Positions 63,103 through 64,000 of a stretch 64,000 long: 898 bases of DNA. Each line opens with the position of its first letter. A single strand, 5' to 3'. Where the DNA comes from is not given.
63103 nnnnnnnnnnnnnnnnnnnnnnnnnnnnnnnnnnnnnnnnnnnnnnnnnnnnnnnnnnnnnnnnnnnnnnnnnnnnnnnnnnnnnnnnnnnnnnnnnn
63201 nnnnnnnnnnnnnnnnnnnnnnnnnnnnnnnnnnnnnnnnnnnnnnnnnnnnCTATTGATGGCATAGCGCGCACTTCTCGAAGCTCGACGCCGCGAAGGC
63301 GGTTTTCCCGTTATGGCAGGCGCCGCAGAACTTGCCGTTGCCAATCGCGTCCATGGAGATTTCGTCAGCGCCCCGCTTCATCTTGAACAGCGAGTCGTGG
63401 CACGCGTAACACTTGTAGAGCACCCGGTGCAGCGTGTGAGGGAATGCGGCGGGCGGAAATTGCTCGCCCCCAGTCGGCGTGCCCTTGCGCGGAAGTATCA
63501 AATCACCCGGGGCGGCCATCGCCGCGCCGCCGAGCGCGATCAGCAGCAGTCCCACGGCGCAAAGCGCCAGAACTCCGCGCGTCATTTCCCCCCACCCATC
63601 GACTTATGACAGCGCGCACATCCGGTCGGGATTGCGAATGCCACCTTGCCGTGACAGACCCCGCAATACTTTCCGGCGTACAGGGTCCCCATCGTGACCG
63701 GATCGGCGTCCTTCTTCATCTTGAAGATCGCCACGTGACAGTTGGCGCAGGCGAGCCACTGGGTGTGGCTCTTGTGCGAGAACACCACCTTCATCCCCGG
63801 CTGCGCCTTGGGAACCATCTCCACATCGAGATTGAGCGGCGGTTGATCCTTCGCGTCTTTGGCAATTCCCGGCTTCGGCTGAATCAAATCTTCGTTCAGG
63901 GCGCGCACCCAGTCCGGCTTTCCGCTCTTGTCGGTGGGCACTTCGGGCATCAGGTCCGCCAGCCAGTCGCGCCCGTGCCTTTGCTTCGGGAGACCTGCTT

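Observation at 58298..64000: Candidate porin-cytochrome extracellular electron-transfer conduit: 2 trihaem c7-like + 686-aa OMP barrel + NHL lipoprotein + dodecahaem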

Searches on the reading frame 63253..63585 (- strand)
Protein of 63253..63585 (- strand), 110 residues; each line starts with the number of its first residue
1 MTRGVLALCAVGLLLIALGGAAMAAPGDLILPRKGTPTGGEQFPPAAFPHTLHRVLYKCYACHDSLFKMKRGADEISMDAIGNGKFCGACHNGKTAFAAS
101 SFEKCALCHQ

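Call 3: search_protein_families(library=pfam, proteins=[window:63253-63585:-], max_evalue=0.01)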
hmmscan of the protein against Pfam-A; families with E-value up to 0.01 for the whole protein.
window:63253-63585:- (110 aa): 1 family
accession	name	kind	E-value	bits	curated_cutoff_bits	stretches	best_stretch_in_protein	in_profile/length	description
PF14522.11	Cytochrome_C7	-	5.1e-16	58.7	24.8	1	47-110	2-67/67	Cytochrome c7 and related cytochrome c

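Call 6: search_protein_families(library=ncbifam, proteins=[window:63253-63585:-], max_evalue=0.01)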
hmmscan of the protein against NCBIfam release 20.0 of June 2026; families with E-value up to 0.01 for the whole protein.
window:63253-63585:- (110 aa): 2 families
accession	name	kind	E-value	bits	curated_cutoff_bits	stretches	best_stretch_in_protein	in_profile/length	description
TIGR04257.1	nanowire_3heme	domain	4.8e-20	71.5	40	1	43-110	10-75/75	c(7)-type cytochrome triheme domain-containing protein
NF045722.1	c3_cytochr_TmcA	equivalog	0.003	17.4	114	1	41-110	39-111/125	acidic tetraheme cytochrome c3 TmcA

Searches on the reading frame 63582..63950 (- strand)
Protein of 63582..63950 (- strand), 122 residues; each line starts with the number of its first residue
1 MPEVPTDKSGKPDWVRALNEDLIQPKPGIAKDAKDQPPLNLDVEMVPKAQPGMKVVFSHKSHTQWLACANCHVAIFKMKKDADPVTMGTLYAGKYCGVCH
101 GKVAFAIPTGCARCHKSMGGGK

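Call 3: search_protein_families(library=pfam, proteins=[window:63582-63950:-], max_evalue=0.01)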
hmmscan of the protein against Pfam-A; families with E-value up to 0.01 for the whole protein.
window:63582-63950:- (122 aa): 2 families
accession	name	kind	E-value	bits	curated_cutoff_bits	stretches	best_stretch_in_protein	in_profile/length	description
PF14522.11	Cytochrome_C7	-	5.1e-14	52.3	24.8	1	55-116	1-67/67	Cytochrome c7 and related cytochrome c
PF02085.21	Cytochrom_CIII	-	0.00014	22.6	22.9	1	51-118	17-85/101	Class III cytochrome C family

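Call 6: search_protein_families(library=ncbifam, proteins=[window:63582-63950:-], max_evalue=0.01)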
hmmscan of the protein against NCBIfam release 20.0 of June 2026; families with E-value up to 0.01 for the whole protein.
window:63582-63950:- (122 aa): 4 families
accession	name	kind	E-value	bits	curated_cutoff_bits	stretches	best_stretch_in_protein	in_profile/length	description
TIGR04257.1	nanowire_3heme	domain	1.8e-21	76.1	40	1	50-116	8-75/75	c(7)-type cytochrome triheme domain-containing protein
NF043011.1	CytC7_Geobact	equivalog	7.9e-06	26.3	120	1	46-116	25-89/89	cytochrome c7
NF041781.1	mnquin_red_QrcA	equivalog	0.0022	17.7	180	1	48-116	102-174/174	menaquinone reductase multiheme cytochrome c subunit QrcA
NF045713.1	CxxCH_16_HmcA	equivalog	0.0042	15.7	400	0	63-117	486-540/541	sulfate respiration complex hexadecaheme cytochrome HmcA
